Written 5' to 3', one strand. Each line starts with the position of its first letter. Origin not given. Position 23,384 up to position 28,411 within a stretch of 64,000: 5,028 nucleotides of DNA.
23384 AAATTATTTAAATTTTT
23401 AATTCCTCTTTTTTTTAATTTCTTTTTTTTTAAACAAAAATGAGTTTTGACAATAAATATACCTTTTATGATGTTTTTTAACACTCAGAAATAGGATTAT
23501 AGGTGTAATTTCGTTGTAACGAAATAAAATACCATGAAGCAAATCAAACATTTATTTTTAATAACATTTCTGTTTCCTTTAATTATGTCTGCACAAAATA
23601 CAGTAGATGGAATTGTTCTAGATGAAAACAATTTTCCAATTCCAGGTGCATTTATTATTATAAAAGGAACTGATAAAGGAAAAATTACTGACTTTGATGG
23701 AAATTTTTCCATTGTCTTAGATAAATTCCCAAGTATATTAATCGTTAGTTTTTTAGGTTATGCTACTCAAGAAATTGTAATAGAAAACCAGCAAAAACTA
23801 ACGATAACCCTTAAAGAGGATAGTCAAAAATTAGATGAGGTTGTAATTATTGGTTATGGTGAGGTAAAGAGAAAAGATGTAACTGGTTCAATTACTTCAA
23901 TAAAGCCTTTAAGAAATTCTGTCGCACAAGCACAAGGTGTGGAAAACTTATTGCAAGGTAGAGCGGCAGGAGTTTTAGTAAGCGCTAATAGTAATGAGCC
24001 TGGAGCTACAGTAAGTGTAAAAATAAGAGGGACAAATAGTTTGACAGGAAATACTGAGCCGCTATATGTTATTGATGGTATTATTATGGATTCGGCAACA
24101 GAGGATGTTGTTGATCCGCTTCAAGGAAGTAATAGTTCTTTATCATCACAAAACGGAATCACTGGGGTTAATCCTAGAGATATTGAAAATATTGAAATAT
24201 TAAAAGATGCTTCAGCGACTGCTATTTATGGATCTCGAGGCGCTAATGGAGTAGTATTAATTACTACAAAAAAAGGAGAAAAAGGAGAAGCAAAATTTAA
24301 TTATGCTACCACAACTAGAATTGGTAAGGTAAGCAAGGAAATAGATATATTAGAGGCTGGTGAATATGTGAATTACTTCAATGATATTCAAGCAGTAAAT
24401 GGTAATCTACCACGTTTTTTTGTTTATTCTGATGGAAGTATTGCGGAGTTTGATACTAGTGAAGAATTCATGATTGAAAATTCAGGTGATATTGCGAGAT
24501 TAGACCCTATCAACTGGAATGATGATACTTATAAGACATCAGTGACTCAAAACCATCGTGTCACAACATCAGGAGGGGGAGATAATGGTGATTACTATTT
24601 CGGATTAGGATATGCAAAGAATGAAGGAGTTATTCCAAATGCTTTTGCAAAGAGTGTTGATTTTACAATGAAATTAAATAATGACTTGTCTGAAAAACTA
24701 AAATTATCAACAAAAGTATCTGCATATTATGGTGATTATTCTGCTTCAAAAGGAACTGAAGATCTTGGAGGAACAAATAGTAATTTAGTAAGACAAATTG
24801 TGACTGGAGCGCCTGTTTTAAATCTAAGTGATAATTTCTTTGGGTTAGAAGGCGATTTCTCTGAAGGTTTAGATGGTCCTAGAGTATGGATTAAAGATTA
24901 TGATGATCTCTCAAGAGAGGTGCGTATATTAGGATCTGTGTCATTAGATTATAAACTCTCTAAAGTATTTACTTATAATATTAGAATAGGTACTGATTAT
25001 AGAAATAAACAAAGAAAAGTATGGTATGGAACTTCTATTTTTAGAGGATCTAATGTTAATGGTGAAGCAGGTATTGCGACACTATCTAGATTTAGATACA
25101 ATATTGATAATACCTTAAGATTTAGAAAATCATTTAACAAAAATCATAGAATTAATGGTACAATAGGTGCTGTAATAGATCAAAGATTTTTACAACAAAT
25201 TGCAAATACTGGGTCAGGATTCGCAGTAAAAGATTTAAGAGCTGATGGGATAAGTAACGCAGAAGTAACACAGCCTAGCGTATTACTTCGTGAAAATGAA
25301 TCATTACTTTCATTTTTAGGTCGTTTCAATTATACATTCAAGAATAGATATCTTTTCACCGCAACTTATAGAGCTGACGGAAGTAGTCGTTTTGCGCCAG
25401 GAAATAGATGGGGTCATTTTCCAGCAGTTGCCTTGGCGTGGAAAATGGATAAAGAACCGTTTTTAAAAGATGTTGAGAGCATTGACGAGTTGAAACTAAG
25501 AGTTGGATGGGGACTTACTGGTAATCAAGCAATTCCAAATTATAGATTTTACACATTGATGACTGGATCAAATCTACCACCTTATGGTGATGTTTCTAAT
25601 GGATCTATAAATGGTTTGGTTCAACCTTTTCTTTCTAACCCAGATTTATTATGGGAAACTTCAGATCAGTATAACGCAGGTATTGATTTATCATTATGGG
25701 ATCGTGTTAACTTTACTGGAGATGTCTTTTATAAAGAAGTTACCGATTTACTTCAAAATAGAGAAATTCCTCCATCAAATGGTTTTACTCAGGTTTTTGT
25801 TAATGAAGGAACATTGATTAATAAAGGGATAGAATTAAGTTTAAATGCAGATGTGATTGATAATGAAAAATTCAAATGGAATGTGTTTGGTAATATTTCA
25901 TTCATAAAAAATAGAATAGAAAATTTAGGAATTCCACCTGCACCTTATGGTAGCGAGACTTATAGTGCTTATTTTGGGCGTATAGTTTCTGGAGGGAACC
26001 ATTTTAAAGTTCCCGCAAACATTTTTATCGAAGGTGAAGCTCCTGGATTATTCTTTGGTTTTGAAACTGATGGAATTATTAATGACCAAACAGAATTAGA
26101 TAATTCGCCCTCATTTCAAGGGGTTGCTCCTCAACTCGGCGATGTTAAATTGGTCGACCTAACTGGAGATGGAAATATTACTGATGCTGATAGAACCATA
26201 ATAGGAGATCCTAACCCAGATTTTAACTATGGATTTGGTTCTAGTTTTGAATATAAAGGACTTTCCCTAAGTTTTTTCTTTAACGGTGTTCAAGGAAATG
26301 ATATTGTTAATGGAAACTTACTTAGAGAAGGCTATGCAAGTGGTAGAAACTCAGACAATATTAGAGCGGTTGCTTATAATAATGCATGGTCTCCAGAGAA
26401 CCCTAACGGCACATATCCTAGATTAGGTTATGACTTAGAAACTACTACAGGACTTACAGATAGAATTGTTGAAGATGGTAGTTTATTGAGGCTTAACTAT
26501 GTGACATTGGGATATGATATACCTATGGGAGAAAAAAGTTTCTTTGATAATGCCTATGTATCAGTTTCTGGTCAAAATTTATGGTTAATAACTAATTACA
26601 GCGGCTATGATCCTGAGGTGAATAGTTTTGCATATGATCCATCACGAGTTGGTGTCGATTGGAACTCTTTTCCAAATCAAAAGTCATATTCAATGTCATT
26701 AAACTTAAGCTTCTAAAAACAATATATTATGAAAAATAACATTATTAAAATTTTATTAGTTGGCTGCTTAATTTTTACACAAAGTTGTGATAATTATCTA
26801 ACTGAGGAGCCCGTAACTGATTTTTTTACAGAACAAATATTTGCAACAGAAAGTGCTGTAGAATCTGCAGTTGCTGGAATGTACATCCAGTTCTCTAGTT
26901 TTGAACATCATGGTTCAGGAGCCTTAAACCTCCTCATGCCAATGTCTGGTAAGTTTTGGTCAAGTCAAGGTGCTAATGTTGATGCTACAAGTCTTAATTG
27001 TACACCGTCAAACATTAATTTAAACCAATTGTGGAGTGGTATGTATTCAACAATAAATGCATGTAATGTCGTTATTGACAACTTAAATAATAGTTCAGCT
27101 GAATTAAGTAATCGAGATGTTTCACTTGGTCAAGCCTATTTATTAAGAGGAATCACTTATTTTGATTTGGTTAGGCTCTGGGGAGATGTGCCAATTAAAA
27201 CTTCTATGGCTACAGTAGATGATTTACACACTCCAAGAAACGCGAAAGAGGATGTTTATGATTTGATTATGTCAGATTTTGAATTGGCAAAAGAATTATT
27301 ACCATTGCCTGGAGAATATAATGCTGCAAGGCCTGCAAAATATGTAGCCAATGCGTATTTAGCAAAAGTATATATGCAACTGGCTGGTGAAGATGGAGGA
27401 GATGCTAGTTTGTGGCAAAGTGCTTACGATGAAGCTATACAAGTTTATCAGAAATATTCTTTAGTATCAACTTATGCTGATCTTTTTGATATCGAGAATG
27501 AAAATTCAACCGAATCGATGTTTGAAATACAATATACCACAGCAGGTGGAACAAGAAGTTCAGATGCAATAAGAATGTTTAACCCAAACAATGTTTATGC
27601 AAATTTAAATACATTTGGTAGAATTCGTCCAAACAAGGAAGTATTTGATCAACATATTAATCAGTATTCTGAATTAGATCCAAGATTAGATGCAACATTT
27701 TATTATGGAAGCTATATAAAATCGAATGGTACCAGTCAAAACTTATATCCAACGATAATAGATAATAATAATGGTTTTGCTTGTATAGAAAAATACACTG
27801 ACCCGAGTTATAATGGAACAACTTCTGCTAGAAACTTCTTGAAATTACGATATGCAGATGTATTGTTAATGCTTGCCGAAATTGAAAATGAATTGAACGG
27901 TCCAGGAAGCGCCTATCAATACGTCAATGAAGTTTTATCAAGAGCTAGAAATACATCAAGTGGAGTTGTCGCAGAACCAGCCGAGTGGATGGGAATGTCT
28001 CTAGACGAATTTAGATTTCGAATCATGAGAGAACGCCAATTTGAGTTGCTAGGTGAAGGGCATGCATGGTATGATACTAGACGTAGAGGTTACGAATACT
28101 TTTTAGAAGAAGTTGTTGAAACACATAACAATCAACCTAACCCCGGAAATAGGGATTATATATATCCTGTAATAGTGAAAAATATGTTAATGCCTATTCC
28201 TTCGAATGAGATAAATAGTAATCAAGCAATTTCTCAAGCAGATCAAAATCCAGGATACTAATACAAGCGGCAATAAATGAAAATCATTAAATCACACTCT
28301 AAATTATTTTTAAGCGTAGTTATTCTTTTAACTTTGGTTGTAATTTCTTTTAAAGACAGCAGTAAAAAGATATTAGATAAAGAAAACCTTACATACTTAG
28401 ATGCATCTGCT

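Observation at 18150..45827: Self-contained sulfated-glycan PUL with an unusual GH10 + GH5 + GH3 + four-sulfatase set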

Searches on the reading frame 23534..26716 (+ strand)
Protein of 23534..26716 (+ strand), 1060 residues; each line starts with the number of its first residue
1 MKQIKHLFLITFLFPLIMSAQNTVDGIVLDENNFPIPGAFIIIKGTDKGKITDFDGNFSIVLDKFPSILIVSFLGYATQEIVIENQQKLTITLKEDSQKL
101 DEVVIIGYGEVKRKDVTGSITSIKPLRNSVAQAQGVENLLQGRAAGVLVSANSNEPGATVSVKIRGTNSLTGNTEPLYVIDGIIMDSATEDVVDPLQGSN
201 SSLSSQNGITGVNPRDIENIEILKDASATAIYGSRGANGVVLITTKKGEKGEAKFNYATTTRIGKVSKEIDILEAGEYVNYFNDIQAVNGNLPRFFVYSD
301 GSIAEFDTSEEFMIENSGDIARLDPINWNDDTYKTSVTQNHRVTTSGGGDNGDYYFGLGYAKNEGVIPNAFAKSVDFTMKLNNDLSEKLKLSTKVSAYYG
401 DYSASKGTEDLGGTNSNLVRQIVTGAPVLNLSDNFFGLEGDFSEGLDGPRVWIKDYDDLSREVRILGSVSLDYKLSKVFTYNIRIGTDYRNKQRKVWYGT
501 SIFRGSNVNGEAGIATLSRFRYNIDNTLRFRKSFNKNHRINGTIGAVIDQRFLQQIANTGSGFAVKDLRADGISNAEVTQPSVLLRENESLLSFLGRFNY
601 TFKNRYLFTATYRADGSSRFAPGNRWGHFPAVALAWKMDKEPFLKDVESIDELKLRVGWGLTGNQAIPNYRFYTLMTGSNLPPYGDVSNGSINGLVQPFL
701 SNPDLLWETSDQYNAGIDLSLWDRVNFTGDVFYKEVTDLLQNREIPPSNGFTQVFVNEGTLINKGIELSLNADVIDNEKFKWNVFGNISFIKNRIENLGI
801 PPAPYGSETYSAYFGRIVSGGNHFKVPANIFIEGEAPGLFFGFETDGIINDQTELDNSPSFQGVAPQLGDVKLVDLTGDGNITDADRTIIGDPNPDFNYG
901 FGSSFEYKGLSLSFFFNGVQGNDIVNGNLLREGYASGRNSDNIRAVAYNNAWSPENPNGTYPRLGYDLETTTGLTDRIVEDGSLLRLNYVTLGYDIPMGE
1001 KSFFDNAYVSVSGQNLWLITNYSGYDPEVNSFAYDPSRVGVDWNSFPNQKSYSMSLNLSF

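Call 3: search_protein_families(library=pfam, proteins=[window:23534-26716:+])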
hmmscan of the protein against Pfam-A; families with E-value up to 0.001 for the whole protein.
window:23534-26716:+ (1060 aa): 4 families
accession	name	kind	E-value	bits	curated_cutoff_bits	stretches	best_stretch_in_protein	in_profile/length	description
PF00593.30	TonB_dep_Rec_b-barrel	-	1.6e-21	78.1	27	1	441-796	39-353/436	TonB dependent receptor-like, beta-barrel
PF13715.12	CarbopepD_reg_2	-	9.9e-19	67.6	32.2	1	25-105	2-88/88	CarboxypepD_reg-like domain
PF07715.20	Plug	-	7.2e-14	52.6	23.9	1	113-240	2-107/107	TonB-dependent Receptor Plug Domain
PF13620.12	CarboxypepD_reg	-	1.1e-08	35.7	32.3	1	23-92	1-78/82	Carboxypeptidase regulatory-like domain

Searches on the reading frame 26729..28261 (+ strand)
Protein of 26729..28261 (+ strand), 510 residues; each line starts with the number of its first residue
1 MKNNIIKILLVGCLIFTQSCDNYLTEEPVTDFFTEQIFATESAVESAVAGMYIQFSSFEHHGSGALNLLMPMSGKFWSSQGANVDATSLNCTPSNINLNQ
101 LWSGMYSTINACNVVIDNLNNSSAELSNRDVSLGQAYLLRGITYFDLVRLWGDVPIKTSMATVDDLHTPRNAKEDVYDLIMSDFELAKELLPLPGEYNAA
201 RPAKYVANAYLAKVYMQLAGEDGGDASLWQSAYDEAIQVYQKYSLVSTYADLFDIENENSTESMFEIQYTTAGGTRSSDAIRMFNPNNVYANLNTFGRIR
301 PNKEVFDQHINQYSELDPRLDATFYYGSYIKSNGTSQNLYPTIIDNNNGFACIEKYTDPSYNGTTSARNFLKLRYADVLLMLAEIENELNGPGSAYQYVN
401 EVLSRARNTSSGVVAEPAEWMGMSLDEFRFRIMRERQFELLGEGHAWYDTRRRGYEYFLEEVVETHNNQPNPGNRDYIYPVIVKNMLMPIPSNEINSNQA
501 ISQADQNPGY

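Call 3: search_protein_families(library=pfam, proteins=[window:26729-28261:+])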
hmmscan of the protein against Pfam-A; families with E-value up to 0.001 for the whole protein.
window:26729-28261:+ (510 aa): 3 families
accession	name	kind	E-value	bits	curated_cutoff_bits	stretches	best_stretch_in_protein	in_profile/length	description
PF07980.17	SusD_RagB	-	1.3e-31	110.8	23.1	1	261-510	1-297/297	SusD family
PF14322.12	SusD-like_3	-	6.2e-27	95.5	27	1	23-216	2-191/191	Starch-binding associating with outer membrane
PF12771.13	SusD-like_2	-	3.2e-06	26.7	27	1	99-193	58-152/415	Starch-binding associating with outer membrane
